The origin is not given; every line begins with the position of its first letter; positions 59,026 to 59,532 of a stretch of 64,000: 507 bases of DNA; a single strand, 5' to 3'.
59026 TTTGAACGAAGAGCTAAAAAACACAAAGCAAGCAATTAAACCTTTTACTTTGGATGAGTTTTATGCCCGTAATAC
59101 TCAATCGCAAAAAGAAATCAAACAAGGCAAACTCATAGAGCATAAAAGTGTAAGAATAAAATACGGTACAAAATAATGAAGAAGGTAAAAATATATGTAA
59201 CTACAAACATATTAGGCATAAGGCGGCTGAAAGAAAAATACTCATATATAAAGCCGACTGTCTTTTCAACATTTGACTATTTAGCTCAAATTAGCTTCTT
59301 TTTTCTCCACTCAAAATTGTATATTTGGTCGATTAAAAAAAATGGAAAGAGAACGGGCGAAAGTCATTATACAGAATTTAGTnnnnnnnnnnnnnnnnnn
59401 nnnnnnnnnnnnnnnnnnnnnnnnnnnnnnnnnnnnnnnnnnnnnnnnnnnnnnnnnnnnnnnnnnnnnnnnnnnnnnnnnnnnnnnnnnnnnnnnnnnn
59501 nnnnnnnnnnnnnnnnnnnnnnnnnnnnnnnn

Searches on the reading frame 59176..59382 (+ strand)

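Call 5: search_protein_families(library=pfam, proteins=[window:59176-59382:+], max_evalue=1)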
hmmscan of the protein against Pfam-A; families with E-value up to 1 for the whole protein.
window:59176-59382:+ (69 aa): 1 family
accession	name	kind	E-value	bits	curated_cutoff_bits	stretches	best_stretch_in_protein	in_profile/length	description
PF09565.16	RE_NgoFVII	-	0.12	12.1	23.8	1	28-55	77-104/162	NgoFVII restriction endonuclease N-terminal PLD domain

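Call 76: search_protein_families(library=phrogs, proteins=[window:59176-59382:+], max_evalue=0.01)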
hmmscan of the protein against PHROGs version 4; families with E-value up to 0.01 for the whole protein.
window:59176-59382:+ (69 aa): 0 families
